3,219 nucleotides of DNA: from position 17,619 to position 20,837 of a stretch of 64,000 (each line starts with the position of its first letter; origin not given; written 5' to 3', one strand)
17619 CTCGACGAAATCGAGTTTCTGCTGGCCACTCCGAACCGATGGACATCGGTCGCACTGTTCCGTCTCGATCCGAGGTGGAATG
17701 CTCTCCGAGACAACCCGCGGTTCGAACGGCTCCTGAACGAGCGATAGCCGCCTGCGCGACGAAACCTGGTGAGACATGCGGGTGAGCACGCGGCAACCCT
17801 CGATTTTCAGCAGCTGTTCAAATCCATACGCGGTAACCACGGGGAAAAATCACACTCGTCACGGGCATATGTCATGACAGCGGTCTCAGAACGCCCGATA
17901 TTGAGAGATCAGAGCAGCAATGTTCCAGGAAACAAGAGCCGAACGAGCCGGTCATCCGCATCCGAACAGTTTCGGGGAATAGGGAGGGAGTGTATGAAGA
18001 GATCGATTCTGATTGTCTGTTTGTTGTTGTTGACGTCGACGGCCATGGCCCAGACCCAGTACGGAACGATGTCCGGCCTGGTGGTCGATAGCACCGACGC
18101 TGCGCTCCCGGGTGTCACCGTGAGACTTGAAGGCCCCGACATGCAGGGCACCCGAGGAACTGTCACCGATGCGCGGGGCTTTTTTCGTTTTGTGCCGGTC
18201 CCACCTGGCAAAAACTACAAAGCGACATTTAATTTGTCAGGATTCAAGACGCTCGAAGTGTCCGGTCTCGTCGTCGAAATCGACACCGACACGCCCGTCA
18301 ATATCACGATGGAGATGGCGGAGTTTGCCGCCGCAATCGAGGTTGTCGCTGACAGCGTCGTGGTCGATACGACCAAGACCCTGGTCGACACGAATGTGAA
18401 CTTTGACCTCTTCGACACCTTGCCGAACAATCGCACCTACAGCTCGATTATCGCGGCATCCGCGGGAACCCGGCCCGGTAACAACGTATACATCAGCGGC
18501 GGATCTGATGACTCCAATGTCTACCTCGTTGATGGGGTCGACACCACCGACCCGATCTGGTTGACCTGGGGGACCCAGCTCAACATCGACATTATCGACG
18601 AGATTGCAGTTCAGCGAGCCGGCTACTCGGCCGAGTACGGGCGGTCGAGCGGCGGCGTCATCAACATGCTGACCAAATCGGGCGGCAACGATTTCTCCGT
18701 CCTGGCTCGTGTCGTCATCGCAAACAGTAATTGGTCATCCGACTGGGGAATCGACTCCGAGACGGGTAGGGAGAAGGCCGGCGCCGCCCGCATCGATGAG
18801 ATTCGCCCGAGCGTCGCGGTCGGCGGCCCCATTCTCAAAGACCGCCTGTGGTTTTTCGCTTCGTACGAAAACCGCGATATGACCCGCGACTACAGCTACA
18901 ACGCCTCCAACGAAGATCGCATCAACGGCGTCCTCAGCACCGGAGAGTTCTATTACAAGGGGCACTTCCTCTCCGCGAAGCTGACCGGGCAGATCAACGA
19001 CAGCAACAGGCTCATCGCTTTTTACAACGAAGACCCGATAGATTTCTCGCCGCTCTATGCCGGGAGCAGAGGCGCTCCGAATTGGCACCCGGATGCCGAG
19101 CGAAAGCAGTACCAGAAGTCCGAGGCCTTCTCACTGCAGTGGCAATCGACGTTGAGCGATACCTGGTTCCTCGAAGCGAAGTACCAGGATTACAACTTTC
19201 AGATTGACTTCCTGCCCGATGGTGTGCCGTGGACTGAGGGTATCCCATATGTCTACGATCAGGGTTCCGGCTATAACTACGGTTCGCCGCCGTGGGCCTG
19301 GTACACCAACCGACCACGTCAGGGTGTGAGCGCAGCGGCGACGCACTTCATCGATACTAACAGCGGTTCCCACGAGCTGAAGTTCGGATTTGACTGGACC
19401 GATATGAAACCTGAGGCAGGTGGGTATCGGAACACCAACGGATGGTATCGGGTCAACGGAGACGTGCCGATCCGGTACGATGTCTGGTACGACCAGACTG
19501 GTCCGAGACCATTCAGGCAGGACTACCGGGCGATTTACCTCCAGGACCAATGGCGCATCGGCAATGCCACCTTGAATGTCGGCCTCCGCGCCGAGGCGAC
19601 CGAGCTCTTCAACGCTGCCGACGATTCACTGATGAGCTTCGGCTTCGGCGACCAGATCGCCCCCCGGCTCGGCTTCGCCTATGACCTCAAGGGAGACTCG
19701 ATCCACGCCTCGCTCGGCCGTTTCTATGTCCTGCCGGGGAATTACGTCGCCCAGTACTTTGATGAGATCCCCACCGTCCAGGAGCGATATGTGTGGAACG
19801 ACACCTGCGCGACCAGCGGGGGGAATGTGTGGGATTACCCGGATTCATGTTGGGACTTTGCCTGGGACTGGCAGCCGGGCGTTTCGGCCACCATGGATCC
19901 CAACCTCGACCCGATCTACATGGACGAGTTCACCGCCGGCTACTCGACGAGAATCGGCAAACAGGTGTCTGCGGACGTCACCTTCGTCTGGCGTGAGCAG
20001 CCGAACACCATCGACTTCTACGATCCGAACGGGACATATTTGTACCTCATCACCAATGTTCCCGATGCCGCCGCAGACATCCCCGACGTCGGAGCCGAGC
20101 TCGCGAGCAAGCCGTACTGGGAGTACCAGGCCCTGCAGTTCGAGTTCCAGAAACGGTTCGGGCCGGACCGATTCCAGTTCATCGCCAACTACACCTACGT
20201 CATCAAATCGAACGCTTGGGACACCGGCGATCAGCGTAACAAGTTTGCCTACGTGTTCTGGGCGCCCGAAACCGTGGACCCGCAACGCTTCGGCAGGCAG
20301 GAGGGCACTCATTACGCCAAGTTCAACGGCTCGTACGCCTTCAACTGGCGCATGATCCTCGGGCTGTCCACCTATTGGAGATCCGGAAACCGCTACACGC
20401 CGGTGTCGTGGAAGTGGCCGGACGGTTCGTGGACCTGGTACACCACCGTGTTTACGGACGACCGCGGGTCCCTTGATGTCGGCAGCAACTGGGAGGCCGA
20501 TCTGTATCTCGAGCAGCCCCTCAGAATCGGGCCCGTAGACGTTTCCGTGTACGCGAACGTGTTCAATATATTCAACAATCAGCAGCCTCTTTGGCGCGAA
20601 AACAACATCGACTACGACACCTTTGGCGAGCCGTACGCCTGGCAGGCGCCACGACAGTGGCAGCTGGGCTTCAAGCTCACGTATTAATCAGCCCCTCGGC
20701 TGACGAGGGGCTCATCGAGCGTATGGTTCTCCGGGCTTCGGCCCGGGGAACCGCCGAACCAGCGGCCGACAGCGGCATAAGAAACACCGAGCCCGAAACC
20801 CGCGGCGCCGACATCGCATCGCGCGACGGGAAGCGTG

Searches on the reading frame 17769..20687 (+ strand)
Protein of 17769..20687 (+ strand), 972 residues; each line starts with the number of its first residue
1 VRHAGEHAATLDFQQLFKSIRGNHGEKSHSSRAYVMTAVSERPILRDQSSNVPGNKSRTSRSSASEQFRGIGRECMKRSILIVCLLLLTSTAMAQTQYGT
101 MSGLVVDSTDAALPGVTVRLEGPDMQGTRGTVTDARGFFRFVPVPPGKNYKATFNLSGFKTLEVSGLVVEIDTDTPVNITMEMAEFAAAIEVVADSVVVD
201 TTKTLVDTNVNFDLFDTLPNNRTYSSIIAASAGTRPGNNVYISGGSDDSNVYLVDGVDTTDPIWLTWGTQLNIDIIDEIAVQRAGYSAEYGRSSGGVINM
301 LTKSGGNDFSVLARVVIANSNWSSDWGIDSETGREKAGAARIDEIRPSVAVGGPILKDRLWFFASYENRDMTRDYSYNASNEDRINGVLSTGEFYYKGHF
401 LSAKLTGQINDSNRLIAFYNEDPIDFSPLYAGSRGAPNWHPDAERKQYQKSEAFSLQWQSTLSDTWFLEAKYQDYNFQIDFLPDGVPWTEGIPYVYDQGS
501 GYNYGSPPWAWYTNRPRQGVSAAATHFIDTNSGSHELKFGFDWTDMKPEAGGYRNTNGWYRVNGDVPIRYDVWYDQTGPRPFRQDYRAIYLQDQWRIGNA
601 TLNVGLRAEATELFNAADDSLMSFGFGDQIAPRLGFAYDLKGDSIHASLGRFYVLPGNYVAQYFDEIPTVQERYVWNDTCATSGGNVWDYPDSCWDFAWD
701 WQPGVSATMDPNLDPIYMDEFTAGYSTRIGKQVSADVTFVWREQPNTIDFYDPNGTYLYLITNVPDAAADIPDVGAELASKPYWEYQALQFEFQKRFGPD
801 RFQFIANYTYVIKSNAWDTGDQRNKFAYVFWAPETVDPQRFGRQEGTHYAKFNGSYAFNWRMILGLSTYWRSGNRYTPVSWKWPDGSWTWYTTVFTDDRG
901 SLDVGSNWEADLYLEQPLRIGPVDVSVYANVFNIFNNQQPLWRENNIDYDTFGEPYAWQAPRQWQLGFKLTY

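Call 10: search_protein_families(library=pfam, proteins=[window:17769-20687:+])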
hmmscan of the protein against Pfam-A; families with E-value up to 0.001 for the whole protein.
window:17769-20687:+ (972 aa): 5 families
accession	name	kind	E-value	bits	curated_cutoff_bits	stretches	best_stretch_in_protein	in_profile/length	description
PF25183.1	OMP_b-brl_4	-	5.6e-22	78.4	30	2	629-811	437-629/838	Outer membrane beta barrel domain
PF13620.12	CarboxypepD_reg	-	5.3e-17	62.4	32.3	1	100-182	1-82/82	Carboxypeptidase regulatory-like domain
PF13715.12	CarbopepD_reg_2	-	1.6e-08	34.9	32.2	1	102-192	2-85/88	CarboxypepD_reg-like domain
PF07715.20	Plug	-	3.6e-05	24.7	23.9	1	226-297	34-107/107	TonB-dependent Receptor Plug Domain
PF17210.9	SdrD_B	-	0.00054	20.6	29.7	0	107-172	18-84/112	SdrD B-like domain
